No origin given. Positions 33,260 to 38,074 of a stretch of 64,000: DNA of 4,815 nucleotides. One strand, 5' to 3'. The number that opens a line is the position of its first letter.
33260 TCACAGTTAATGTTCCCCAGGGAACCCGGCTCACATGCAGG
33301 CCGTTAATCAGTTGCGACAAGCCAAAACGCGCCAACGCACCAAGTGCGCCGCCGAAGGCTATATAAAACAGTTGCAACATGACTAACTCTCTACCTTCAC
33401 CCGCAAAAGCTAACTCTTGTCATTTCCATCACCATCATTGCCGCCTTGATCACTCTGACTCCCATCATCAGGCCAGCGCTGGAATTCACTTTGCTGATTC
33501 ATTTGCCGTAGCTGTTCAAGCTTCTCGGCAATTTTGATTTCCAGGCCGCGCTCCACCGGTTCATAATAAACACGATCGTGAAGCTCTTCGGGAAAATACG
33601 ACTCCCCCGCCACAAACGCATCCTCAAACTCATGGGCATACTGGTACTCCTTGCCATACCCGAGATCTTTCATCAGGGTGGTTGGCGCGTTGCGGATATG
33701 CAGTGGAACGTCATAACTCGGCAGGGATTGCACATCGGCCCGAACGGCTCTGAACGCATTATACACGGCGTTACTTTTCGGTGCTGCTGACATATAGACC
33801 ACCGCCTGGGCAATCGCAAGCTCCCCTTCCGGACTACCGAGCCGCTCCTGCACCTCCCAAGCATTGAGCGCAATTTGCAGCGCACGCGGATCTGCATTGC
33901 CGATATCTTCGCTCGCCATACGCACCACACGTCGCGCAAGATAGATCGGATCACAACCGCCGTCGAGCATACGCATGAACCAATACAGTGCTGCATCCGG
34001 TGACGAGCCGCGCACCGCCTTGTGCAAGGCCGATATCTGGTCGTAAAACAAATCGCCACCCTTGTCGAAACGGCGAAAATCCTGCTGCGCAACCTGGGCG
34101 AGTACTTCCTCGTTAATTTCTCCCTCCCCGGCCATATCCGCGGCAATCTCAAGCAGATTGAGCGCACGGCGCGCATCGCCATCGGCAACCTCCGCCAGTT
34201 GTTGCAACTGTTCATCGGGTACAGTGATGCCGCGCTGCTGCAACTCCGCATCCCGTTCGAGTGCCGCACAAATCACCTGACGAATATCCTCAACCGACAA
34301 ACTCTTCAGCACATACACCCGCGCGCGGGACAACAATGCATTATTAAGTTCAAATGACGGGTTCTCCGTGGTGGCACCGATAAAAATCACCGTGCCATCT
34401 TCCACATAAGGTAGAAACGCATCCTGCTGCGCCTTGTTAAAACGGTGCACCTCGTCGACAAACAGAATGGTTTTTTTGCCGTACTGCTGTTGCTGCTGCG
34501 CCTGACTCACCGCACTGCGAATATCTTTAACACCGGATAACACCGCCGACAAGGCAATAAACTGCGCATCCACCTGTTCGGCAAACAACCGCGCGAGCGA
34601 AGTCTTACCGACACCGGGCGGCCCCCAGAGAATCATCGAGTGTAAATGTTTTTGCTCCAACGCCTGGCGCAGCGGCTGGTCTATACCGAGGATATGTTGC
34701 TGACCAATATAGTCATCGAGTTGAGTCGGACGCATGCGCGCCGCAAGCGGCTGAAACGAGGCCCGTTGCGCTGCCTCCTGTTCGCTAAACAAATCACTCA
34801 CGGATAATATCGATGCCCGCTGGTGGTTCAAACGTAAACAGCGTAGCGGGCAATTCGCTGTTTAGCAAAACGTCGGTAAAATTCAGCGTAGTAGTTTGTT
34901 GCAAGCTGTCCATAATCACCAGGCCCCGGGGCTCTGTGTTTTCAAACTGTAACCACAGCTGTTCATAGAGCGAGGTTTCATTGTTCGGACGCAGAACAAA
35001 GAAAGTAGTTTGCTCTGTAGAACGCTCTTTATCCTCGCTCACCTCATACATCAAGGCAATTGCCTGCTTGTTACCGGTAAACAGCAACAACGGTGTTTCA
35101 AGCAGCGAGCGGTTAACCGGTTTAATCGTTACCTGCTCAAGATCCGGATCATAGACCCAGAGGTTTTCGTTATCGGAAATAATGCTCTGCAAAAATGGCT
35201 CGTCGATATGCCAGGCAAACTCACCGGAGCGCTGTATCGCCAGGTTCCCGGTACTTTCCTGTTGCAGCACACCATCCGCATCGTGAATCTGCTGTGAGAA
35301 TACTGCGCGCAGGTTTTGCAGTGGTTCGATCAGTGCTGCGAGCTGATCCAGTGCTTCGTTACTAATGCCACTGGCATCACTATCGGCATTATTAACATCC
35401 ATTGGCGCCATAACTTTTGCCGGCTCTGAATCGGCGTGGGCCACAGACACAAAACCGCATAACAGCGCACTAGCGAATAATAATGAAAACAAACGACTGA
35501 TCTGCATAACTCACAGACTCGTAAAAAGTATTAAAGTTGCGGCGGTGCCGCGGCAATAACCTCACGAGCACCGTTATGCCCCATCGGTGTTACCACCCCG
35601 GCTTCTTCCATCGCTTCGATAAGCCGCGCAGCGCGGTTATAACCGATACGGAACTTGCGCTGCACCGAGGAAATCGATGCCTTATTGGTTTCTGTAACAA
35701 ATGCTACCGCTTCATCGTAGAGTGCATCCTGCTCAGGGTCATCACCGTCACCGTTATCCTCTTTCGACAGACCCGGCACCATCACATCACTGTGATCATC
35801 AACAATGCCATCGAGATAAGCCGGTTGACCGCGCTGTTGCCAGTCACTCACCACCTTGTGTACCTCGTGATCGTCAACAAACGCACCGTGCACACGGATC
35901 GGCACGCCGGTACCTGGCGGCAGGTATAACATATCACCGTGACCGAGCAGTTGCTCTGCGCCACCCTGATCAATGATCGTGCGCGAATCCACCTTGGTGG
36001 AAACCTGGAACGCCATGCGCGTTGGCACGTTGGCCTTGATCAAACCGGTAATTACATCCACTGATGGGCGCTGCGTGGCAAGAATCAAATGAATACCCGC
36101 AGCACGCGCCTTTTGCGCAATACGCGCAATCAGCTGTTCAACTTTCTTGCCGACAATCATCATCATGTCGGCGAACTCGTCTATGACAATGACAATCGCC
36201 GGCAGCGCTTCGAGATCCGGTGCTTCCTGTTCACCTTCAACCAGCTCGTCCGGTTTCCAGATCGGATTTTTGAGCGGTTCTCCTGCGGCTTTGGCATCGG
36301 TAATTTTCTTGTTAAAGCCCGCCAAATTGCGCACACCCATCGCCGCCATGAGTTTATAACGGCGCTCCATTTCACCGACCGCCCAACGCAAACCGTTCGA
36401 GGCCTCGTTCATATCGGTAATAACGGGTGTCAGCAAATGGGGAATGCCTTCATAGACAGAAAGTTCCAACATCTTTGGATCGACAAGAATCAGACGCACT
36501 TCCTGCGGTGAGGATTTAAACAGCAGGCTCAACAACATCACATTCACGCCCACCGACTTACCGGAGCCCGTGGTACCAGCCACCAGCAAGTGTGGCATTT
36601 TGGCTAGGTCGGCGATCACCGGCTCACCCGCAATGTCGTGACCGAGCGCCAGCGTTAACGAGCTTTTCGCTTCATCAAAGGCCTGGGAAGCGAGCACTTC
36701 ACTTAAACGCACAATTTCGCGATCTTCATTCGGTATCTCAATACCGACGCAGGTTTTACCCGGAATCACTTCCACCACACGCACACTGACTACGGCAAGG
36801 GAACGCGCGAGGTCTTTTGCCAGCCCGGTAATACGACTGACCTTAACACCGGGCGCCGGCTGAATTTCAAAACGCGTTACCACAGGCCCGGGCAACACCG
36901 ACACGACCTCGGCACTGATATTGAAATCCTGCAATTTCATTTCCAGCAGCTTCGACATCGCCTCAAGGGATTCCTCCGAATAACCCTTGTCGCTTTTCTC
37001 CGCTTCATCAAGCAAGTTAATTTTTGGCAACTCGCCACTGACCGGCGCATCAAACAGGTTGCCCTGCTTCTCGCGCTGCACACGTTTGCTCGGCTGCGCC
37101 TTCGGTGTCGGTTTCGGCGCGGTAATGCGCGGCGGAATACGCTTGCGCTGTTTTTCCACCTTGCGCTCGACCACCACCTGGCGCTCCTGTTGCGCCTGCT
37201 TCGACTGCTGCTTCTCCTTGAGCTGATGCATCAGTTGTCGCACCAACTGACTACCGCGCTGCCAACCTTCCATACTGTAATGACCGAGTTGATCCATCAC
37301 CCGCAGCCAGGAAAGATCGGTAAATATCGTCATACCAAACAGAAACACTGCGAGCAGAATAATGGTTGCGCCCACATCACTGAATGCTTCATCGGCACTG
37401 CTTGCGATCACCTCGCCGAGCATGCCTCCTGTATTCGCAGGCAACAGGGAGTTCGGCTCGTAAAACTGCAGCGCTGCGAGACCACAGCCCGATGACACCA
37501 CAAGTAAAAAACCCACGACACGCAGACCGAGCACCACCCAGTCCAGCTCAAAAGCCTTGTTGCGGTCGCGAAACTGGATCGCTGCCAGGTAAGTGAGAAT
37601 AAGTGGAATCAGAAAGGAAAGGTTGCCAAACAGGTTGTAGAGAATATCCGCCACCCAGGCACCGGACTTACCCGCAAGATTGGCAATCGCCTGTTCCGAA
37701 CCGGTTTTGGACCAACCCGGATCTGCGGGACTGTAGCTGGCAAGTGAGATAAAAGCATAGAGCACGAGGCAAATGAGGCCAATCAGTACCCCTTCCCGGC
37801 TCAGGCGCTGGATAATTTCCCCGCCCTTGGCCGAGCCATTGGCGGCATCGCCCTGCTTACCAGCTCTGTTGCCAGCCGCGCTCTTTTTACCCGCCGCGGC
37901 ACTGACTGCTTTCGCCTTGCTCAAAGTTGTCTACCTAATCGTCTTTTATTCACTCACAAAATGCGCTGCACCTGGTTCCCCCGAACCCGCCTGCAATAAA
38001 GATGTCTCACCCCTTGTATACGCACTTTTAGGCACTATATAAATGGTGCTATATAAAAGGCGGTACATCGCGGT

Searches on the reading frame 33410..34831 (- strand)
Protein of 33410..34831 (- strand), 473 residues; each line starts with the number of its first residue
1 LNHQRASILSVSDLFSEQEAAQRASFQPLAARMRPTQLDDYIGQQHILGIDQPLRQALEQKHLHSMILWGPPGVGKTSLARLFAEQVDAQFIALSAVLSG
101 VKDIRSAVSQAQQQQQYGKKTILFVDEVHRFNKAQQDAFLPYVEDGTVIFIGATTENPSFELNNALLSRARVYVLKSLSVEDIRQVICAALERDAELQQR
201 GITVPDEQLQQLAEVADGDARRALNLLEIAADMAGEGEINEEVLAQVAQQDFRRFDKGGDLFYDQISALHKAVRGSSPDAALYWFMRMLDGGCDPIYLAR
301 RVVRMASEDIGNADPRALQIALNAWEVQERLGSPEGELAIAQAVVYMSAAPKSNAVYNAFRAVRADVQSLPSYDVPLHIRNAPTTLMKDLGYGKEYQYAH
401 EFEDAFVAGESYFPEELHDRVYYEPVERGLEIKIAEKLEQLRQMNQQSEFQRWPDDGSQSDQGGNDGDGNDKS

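Call 104: search_protein_families(library=pfam, proteins=[window:33410-34831:-], max_evalue=0.00001)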
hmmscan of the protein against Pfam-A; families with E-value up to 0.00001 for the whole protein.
window:33410-34831:- (473 aa): 8 families
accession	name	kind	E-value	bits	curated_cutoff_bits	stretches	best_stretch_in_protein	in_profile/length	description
PF12002.13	MgsA_C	-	4.9e-66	222.2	27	1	275-441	1-166/167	MgsA AAA+ ATPase C terminal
PF16193.11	AAA_assoc_2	-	4.8e-24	84.9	34.3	1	199-274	2-81/81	AAA C-terminal domain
PF00004.35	AAA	-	1.4e-17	64.8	21.2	1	66-173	1-126/131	ATPase family associated with various cellular activities (AAA)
PF05496.18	RuvB_N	-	9.8e-16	58.4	27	1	33-157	1-123/159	Holliday junction DNA helicase RuvB P-loop domain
PF07728.20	AAA_5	-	1.8e-07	31.7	22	1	66-194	2-125/139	AAA domain (dynein-related subfamily)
PF13191.12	AAA_16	-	5.9e-07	30.6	32.6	0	54-91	12-55/167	AAA ATPase domain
PF13173.12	AAA_14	-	1.2e-06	29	27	1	66-182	5-127/129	AAA domain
PF13401.12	AAA_22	-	2.3e-06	28.4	27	0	65-130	7-77/130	AAA domain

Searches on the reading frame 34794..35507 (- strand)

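Call 104: search_protein_families(library=pfam, proteins=[window:34794-35507:-], max_evalue=0.00001)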
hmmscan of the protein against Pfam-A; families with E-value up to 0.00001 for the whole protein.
window:34794-35507:- (237 aa): 1 family
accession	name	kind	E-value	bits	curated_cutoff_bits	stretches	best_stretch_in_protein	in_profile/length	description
PF03548.22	LolA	-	4e-36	124.7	23.6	1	64-226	4-164/165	Outer membrane lipoprotein carrier protein LolA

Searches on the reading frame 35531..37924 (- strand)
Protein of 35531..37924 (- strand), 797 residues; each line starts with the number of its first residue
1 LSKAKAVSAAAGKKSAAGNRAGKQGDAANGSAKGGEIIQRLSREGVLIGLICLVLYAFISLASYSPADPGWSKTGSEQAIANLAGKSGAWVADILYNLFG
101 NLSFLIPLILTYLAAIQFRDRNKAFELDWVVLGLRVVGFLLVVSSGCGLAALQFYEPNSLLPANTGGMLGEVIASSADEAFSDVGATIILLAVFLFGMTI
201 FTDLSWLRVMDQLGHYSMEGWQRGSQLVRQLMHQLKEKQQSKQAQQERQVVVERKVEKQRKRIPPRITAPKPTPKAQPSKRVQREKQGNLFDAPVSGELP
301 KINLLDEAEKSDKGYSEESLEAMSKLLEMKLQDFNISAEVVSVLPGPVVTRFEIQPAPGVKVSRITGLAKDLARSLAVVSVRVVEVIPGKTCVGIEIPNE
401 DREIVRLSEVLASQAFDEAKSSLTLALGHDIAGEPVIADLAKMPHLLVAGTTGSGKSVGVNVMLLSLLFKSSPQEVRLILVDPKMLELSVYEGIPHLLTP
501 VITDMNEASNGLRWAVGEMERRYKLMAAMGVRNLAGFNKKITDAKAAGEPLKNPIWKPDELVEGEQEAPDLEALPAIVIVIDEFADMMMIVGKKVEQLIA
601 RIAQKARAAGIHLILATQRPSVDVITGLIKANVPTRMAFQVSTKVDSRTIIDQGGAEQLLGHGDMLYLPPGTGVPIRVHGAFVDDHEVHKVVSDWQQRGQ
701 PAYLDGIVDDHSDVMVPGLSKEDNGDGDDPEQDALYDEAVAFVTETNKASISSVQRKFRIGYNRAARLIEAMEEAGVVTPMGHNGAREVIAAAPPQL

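Call 9: search_protein_families(library=pfam, proteins=[window:35531-37924:-], max_evalue=0.001)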
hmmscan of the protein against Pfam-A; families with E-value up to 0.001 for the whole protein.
window:35531-37924:- (797 aa): 5 families
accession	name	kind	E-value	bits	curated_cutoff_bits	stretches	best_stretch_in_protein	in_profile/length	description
PF01580.24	FtsK_SpoIIIE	-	1.1e-75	254.3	24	1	407-622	2-221/221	FtsK/SpoIIIE family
PF13491.11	FtsK_4TM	-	1.7e-42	145.5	23.1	1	39-214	1-171/171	4TM region of DNA translocase FtsK/SpoIIIE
PF17854.6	FtsK_alpha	-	6.3e-34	116.6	22.9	1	299-399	1-101/101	FtsK alpha domain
PF09397.16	FtsK_gamma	-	5.5e-27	93.7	30.6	1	731-791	2-62/63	Ftsk gamma domain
PF01935.23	DUF87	-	0.00013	22.6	23.2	1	435-483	13-60/220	Helicase HerA, central domain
